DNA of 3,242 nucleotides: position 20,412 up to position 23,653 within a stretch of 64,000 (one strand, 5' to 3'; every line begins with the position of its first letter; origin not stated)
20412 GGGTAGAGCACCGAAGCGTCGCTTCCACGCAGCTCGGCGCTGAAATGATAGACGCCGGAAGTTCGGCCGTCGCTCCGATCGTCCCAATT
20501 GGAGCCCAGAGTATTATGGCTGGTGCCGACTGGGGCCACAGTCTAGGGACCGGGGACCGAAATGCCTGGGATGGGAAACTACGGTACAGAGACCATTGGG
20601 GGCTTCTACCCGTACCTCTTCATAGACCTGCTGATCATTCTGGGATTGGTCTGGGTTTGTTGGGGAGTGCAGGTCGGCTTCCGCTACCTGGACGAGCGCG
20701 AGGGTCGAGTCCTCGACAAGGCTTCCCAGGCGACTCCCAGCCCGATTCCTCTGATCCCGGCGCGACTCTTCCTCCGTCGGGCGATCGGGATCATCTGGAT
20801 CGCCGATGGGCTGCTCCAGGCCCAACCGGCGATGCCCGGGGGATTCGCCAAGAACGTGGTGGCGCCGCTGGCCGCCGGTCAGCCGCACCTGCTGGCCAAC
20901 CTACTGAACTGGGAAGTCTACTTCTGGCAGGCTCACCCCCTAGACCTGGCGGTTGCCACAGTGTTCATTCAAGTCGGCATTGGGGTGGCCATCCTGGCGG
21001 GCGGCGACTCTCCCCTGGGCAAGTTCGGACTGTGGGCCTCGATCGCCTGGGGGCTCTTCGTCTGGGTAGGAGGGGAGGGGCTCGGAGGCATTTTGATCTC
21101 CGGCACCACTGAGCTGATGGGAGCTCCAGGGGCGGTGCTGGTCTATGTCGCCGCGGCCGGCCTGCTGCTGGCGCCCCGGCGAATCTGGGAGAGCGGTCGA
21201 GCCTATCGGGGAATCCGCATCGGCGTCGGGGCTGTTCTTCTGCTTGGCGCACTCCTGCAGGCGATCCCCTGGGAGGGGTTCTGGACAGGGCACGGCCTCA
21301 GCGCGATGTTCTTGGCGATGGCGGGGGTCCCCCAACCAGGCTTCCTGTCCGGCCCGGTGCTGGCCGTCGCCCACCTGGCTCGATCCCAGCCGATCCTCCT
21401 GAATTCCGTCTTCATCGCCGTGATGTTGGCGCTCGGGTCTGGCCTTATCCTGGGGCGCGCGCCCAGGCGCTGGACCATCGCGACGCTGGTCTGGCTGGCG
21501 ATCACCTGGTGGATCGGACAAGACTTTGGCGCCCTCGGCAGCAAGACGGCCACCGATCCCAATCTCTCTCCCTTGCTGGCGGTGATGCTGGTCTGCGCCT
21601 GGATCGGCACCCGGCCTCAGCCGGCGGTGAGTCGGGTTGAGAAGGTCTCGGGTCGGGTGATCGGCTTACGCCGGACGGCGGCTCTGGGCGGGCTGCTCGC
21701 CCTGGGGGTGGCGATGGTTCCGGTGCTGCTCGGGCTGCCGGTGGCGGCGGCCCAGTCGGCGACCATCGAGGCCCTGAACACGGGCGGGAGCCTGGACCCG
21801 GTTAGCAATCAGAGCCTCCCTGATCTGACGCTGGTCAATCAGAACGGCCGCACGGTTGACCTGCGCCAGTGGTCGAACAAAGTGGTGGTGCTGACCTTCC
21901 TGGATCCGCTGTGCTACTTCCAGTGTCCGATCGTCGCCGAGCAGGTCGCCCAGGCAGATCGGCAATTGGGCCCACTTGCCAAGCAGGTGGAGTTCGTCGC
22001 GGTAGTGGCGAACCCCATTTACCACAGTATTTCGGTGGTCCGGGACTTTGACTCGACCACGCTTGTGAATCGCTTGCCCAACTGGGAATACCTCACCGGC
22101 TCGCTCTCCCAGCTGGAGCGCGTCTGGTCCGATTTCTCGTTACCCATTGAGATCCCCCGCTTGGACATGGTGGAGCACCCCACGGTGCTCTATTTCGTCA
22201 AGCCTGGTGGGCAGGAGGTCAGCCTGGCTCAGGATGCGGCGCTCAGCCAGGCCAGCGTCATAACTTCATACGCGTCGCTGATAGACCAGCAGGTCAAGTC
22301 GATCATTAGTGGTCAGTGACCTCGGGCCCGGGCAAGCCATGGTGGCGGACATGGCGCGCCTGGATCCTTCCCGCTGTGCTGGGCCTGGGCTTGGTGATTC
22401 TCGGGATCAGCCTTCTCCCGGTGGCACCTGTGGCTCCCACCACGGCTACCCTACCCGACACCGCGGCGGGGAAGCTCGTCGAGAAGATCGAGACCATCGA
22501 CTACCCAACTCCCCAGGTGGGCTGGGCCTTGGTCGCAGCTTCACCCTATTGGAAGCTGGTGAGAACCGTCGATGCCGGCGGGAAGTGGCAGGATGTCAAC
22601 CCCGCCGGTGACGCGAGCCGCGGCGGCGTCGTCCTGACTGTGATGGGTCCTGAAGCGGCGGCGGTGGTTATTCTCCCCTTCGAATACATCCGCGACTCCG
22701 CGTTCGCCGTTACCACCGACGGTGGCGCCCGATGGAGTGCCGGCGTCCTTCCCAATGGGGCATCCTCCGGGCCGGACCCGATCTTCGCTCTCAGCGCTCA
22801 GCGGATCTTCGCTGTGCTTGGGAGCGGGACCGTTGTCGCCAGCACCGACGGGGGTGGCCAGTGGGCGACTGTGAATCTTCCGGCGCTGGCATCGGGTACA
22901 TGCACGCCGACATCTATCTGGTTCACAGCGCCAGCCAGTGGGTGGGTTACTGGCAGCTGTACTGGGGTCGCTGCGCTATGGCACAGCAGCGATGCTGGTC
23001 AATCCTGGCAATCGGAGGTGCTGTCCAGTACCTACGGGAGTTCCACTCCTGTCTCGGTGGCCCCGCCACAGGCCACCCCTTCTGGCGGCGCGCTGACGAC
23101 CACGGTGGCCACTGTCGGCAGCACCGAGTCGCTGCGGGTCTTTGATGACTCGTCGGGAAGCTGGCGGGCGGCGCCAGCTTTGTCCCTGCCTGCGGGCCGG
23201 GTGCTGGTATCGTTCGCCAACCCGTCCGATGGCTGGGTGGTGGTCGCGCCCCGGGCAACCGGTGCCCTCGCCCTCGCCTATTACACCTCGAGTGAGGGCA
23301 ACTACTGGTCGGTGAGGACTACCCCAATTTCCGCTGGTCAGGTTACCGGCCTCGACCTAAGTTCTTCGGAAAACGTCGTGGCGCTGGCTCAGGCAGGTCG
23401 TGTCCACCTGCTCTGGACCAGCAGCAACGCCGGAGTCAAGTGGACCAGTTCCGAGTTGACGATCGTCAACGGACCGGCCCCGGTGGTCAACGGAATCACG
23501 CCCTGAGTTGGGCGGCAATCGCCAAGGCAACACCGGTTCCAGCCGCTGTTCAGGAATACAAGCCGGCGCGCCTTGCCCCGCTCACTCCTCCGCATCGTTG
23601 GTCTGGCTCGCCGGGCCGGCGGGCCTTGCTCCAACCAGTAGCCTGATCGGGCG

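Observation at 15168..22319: Two paralogous polytopic membrane proteins of an unrecognised family flank the CopA ATPase, and one is fused to a SCO1/SenC copper chaperone domain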

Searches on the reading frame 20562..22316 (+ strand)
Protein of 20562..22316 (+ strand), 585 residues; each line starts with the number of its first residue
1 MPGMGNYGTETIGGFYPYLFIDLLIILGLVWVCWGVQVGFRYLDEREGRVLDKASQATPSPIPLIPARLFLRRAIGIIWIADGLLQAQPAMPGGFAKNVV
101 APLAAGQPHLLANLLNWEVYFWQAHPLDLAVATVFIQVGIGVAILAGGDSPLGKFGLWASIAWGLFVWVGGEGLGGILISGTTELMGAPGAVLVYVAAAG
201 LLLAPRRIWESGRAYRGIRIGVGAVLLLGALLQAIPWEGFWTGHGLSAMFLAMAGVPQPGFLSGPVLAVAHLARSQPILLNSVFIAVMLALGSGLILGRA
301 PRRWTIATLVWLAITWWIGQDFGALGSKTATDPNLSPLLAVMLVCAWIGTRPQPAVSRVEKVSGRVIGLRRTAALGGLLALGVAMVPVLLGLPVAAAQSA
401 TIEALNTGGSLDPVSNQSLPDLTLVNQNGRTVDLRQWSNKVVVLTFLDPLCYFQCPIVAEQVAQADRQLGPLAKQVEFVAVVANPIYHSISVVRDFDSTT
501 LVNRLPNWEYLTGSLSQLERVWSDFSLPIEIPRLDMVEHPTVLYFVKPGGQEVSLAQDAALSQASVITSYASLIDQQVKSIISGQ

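Call 4: search_protein_families(library=pfam, proteins=[window:20562-22316:+], max_evalue=0.1)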
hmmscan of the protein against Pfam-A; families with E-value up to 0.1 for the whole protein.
window:20562-22316:+ (585 aa): 3 families
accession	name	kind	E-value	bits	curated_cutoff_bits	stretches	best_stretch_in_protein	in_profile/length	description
PF02630.20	SCO1-SenC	-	4.4e-07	30.3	22.8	1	423-550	5-132/134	SCO1/SenC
PF00578.27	AhpC-TSA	-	0.00015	22.1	26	1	417-491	3-75/124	AhpC/TSA family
PF08534.16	Redoxin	-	0.00035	20.8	26.6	1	416-484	3-71/148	Redoxin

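Call 6: search_protein_families(library=ncbifam, proteins=[window:20562-22316:+], max_evalue=0.1)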
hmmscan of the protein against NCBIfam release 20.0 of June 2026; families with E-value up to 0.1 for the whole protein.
window:20562-22316:+ (585 aa): 0 families

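Call 106: predict_structure(alignment_id=A6)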
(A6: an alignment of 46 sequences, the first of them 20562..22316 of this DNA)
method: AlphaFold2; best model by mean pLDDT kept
length: 585 residues; sequences in the alignment: 46
mean_pLDDT: 77.5   pTM: 0.64
mean pLDDT of the five models: 77.5, 77.4, 76.5, 76.4, 76.3
residues with pLDDT >= 90: 190; 70-90: 221; 50-70: 94; < 50: 80
segments of 3 or more residues with pLDDT < 50: 1-16, 357-368, 384-389, 391-399, 401-421, 560-567
pLDDT, mean of each block of 10 residues (from residue 1): 37 48 64 62 56 53 82 96 87 82 84 87 87 94 94 96 93 81 83 95 95 95 96 79 82 82 89 93 96 95 95 92 79 90 94 58 45 51 50 47 44 40 78 89 83 75 90 93 70 80 89 80 74 52 82 66 52 88 86
secondary structure, 60 per line:
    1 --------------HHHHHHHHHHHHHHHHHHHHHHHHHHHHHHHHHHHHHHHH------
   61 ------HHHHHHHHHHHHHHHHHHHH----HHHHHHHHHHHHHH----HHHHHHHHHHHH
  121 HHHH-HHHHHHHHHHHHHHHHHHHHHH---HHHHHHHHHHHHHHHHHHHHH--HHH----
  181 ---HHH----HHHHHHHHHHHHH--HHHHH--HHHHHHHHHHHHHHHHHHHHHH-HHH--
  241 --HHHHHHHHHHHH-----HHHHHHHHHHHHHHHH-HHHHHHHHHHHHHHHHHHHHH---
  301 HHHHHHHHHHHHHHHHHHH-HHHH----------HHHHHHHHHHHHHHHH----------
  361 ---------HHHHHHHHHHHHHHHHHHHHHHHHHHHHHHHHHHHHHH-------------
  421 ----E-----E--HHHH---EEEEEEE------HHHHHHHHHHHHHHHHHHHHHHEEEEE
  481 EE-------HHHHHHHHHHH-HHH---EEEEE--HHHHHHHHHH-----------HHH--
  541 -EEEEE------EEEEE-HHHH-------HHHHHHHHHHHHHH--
elements in order: H15-54 H67-86 H91-104 H109-124 H126-147 H151-171 H191-203 H206-210 H213-234 H243-254 H260-275 H277-297 H301-319 H321-324 H335-350 H370-407 H434-437 E441-447 H454-475 E476-482 H490-500 E508-512 H515-524 E542-546 E553-557 H559-562 H570-583

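Call 109: fold_search(model_id=the predicted structure, library=pdb)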
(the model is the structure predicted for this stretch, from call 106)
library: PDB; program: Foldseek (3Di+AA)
matches with E <= 10: 804; with E <= 0.001: 44
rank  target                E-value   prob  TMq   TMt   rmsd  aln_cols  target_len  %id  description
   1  1xzo_A                1.0e-05  1.00  0.22  0.65   4.2       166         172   23  Identification of a disulfide switch in BsSco, a member of the Sco family of cytochrome c oxidase assembly proteins (released 2005-03-01)
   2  4wbj_B                1.4e-05  1.00  0.21  0.70   5.9       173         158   16  Crystal structure of Bradyrhizobium japonicum ScoI in the oxidized state (released 2015-09-23)
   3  4wbj_A                1.8e-05  1.00  0.21  0.70   5.4       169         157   17  Crystal structure of Bradyrhizobium japonicum ScoI in the oxidized state (released 2015-09-23)
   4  4hde                  1.9e-05  1.00  0.22  0.69   4.2       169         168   19  The crystal structure of a SCO1/SenC family lipoprotein from Bacillus anthracis str. Ames (released 2012-10-24)
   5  1xzo_B                2.0e-05  1.00  0.23  0.70   3.8       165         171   22  Identification of a disulfide switch in BsSco, a member of the Sco family of cytochrome c oxidase assembly proteins (released 2005-03-01)
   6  4txo_H                4.6e-05  1.00  0.20  0.69   5.6       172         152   15  Crystal structure of the mixed disulfide complex of thioredoxin-like TlpAs(C110S) and copper chaperone ScoIs(C74S) (released 2014-10-01)
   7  3me8_B                4.8e-05  1.00  0.20  0.66   4.6       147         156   17  Crystal structure of putative electron transfer protein aq_2194 from Aquifex aeolicus VF5 (released 2010-04-14)
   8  2b7j_B                5.5e-05  1.00  0.21  0.60   6.1       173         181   16  Crystal Structure of Yeast Sco1 with Copper Bound (released 2006-04-11)
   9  1wp0_A                5.7e-05  1.00  0.21  0.67   6.3       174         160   13  Human SCO1 (released 2005-01-18)
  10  2b7j_A                6.0e-05  1.00  0.22  0.70   3.8       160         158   17  Crystal Structure of Yeast Sco1 with Copper Bound (released 2006-04-11)
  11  4txo_D                7.8e-05  1.00  0.21  0.69   4.8       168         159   15  Crystal structure of the mixed disulfide complex of thioredoxin-like TlpAs(C110S) and copper chaperone ScoIs(C74S) (released 2014-10-01)
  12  3me7_A                8.2e-05  1.00  0.19  0.62   4.9       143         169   17  Crystal structure of putative electron transport protein aq_2194 from Aquifex aeolicus VF5 (released 2010-04-14)
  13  6n5u_B                8.5e-05  1.00  0.21  0.71   3.9       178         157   16  Crystal structure of Arabidopsis thaliana ScoI with copper bound (released 2019-07-24)
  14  2b7k_B                9.3e-05  1.00  0.21  0.68   6.4       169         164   16  Crystal Structure of Yeast Sco1 (released 2006-04-11)
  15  2b7k_A                9.7e-05  1.00  0.22  0.72   3.9       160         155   17  Crystal Structure of Yeast Sco1 (released 2006-04-11)
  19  4txo_B                1.5e-04  1.00  0.22  0.71   5.8       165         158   17  Crystal structure of the mixed disulfide complex of thioredoxin-like TlpAs(C110S) and copper chaperone ScoIs(C74S) (released 2014-10-01)
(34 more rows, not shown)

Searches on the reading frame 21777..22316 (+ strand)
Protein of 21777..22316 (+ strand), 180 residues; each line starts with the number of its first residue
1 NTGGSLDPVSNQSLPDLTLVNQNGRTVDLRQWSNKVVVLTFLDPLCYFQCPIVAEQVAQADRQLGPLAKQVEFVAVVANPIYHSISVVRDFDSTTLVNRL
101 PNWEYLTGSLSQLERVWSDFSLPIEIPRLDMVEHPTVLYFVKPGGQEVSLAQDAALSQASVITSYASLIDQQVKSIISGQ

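Call 96: search_solved_structures(query=window:21777-22316:+, max_evalue=0.01, show_alignments=2)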
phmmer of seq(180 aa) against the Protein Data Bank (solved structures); distinct sequences matched with E-value up to 0.01: 3.
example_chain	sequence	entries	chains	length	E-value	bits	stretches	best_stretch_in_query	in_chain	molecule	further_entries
1xzo_A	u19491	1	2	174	2e-05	27.8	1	7-147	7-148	Hypothetical protein ypmQ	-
1on4_A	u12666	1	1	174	2.2e-05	27.6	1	7-147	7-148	Sco1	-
4hde_A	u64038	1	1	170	9.1e-05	25.6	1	11-147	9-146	SCO1/SenC family lipoprotein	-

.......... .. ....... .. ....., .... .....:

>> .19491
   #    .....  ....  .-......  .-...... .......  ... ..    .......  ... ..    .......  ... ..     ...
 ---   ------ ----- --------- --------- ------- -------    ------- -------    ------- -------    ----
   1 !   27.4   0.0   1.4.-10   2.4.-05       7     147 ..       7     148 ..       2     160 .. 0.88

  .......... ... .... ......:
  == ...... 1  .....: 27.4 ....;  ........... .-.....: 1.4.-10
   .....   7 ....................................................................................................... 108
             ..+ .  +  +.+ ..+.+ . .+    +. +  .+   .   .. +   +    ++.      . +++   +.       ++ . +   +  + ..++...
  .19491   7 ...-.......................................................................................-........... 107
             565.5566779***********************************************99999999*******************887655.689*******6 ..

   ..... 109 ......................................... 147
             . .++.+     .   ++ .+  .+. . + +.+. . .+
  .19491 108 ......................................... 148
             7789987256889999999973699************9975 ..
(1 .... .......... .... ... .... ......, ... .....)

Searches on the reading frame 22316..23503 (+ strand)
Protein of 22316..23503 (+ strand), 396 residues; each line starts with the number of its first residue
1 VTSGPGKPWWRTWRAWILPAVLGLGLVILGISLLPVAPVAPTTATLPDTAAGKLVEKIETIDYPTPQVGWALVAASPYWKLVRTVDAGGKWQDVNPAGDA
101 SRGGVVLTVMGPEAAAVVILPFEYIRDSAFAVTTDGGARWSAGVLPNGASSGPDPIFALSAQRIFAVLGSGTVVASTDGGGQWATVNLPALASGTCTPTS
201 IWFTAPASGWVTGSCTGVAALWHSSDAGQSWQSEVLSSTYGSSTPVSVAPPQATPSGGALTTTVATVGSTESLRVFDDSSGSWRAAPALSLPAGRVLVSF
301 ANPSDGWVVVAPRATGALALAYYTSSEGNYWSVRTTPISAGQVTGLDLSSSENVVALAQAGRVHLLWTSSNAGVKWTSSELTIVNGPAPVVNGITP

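Call 4: search_protein_families(library=pfam, proteins=[window:22316-23503:+], max_evalue=0.1)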
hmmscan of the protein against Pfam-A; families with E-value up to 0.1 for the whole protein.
window:22316-23503:+ (396 aa): 3 families
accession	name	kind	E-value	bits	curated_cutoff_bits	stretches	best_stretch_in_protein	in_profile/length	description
PF14870.12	PSII_BNR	-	2.1e-08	34.2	27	1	165-240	32-103/303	Photosynthesis system II assembly factor YCF48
PF15902.12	Sortilin-Vps10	-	2.5e-05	23.7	33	1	131-377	4-253/446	Sortilin, neurotensin receptor 3,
PF02012.26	BNR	-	0.037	14.4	27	0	222-232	1-11/12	BNR/Asp-box repeat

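Call 6: search_protein_families(library=ncbifam, proteins=[window:22316-23503:+], max_evalue=0.1)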
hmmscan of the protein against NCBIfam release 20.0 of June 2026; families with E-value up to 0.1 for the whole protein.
window:22316-23503:+ (396 aa): 3 families
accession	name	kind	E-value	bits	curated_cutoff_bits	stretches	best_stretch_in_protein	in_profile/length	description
NF010237.0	PRK13684.1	equivalog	1.6e-08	34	326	1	161-240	56-130/334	photosynthesis system II assembly factor Ycf48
NF045728.1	glycosyl_F510_1955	equivalog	8e-06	25.3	175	1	81-233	74-212/246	F510_1955 family glycosylhydrolase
NF009407.0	PRK12768.1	equivalog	0.0064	16.4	191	1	5-79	57-126/242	sulfate transporter family protein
